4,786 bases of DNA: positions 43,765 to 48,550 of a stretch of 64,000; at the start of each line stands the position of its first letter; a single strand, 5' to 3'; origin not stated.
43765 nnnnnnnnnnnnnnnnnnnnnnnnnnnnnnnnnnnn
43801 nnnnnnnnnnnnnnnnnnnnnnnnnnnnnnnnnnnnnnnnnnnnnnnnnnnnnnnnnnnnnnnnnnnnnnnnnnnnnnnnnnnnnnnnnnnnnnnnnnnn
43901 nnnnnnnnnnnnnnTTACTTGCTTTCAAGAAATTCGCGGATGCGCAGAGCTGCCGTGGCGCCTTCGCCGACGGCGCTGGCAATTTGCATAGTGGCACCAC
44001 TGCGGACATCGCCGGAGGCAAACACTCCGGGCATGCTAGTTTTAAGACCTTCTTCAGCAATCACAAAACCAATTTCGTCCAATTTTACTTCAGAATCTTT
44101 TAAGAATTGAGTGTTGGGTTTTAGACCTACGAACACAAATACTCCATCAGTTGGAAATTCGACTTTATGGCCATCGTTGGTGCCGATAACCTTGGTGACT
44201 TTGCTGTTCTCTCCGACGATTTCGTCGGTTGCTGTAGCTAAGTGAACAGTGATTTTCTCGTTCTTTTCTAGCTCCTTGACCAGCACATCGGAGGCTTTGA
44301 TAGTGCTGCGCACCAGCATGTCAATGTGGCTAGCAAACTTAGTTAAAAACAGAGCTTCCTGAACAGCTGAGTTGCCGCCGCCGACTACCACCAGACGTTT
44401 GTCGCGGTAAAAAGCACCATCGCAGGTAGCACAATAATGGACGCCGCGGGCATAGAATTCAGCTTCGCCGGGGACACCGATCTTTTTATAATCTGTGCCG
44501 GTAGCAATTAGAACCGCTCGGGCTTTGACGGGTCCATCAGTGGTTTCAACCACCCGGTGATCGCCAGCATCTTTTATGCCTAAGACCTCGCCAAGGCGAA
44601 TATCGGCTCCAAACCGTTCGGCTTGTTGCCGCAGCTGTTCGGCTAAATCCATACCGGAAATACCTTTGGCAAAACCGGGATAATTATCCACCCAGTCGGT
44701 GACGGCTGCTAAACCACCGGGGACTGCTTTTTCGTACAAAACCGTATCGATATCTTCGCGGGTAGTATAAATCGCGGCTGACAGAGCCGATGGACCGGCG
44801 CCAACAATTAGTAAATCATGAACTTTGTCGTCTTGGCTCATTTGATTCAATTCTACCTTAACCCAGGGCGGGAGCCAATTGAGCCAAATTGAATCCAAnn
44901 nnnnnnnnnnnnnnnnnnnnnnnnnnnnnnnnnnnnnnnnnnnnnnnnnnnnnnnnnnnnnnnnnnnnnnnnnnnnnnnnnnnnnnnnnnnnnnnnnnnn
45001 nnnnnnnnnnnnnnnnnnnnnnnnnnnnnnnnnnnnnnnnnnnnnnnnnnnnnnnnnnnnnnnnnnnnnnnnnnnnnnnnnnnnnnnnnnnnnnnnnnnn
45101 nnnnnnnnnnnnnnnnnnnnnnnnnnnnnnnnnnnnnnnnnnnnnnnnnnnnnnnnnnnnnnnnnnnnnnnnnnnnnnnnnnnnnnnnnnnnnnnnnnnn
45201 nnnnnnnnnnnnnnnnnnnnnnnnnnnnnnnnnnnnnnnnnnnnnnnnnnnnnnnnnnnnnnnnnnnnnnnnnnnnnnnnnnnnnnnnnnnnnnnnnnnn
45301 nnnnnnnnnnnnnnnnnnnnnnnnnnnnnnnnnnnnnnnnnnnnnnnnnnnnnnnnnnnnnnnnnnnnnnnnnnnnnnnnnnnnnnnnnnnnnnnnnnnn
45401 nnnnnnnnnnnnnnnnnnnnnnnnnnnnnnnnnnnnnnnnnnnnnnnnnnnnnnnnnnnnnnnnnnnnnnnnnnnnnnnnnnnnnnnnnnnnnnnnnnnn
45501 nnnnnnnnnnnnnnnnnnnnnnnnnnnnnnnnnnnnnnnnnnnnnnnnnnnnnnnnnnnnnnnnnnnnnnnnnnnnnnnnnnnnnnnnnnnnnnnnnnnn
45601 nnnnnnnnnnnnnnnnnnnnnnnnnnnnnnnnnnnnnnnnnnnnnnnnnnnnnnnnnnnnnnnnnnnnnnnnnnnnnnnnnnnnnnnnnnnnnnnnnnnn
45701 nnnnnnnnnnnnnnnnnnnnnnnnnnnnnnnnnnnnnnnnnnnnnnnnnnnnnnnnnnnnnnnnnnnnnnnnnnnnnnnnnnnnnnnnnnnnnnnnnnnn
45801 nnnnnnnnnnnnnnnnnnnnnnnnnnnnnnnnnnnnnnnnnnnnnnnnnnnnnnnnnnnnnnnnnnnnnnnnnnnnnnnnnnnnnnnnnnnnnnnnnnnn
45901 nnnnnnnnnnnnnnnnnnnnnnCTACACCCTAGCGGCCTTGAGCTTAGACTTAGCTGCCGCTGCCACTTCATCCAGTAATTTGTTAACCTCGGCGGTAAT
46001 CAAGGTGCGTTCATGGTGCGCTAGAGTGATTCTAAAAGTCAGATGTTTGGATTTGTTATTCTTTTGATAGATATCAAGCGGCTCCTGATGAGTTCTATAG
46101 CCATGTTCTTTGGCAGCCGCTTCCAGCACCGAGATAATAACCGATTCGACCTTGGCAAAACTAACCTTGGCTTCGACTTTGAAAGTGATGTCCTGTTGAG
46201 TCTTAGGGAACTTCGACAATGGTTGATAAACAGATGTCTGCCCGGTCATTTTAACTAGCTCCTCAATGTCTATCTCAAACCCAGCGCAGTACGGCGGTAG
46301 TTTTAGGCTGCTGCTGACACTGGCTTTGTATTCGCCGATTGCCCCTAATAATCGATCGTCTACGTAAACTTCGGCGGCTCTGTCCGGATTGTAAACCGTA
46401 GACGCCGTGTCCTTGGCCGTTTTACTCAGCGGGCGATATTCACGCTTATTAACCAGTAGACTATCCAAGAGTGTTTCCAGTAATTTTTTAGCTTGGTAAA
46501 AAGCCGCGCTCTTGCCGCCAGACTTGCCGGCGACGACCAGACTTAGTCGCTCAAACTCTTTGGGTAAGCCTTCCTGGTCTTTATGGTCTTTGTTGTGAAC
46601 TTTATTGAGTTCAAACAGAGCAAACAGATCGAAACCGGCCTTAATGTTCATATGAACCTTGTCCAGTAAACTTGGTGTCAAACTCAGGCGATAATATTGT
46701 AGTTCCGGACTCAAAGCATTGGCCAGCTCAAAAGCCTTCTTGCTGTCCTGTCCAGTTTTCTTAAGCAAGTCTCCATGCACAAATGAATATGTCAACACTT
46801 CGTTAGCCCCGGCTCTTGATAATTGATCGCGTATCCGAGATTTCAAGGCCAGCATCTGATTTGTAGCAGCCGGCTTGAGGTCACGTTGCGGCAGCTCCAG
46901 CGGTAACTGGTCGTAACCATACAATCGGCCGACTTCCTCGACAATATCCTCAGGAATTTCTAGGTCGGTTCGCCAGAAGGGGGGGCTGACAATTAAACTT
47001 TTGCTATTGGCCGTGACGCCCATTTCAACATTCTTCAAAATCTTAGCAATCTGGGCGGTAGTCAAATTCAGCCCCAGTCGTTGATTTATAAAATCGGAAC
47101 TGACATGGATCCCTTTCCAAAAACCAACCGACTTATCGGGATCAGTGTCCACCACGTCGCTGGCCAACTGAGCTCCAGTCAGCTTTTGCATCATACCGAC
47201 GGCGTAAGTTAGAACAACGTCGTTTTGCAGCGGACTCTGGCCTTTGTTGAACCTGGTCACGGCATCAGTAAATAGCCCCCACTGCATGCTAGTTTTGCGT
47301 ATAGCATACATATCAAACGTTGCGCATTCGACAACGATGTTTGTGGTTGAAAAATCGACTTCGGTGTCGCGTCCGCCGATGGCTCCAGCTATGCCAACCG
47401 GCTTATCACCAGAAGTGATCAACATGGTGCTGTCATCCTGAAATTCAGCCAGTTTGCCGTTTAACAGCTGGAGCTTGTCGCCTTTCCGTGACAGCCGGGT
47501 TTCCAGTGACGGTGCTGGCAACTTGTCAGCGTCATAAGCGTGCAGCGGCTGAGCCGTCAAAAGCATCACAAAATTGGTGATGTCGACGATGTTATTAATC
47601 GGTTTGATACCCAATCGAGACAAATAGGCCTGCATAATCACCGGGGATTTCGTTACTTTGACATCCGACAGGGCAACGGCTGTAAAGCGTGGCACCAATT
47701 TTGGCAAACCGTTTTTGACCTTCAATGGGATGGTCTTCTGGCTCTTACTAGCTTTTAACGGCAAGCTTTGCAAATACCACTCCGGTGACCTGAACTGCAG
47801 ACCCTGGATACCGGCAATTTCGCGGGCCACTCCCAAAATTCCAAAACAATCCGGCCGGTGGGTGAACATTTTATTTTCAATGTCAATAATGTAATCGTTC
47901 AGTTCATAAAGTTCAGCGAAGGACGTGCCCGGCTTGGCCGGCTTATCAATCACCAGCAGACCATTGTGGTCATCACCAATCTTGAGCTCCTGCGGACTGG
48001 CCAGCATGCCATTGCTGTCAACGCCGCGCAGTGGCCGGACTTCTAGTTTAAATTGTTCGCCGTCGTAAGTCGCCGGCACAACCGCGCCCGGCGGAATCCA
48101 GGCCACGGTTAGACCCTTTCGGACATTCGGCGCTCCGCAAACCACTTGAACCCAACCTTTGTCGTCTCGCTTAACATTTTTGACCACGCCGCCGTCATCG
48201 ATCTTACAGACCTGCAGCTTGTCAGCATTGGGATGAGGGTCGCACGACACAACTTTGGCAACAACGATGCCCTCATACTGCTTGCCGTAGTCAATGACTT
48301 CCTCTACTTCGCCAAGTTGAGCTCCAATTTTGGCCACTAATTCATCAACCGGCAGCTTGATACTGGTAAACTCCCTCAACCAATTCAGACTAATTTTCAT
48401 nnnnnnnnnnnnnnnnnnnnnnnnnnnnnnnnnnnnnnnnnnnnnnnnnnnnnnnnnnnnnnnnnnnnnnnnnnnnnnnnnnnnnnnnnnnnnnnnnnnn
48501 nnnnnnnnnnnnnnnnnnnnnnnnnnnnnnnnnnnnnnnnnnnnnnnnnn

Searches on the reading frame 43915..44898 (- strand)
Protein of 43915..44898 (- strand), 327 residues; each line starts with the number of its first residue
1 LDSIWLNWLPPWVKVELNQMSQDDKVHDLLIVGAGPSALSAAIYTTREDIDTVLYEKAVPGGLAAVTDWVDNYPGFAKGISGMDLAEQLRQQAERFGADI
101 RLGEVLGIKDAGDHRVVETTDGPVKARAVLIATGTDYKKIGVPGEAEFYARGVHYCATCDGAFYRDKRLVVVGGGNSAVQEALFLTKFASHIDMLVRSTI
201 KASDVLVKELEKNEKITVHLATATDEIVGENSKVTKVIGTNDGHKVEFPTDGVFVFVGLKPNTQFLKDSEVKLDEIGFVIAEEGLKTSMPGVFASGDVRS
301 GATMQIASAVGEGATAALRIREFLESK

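Call 33: search_protein_families(library=pfam, max_evalue=1e-8, proteins=[window:43915-44898:-])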
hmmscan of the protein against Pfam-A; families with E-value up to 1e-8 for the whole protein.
window:43915-44898:- (327 aa): 3 families
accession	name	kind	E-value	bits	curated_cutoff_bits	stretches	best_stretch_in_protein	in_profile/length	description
PF07992.20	Pyr_redox_2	-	1.6e-45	156.2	26.1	1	28-313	2-291/291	Pyridine nucleotide-disulphide oxidoreductase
PF13738.12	Pyr_redox_3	-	1.2e-28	100.7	30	1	78-296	76-305/305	Pyridine nucleotide-disulphide oxidoreductase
PF00070.33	Pyr_redox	-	8.9e-12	45.8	22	1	168-239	1-79/82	Pyridine nucleotide-disulphide oxidoreductase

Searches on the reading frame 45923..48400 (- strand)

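Call 15: search_protein_families(library=ncbifam, max_evalue=1e-10, proteins=[window:45923-48400:-])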
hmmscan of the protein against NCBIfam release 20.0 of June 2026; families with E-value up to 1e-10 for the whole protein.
window:45923-48400:- (825 aa): 4 families
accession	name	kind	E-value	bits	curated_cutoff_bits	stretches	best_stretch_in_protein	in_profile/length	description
TIGR00472.1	pheT_bact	equivalog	1.6e-180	602.2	402.65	1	1-822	1-795/798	phenylalanine--tRNA ligase subunit beta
NF001882.0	PRK00629.5-4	equivalog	1.8e-54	185.3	527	1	1-805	1-722/725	phenylalanine--tRNA ligase subunit beta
TIGR00471.1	pheT_arch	equivalog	3.6e-31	108.2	282.65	1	326-715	198-550/551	phenylalanine--tRNA ligase subunit beta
NF045760.1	YtpR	equivalog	2.2e-24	86.3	100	1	38-161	77-185/185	YtpR family tRNA-binding protein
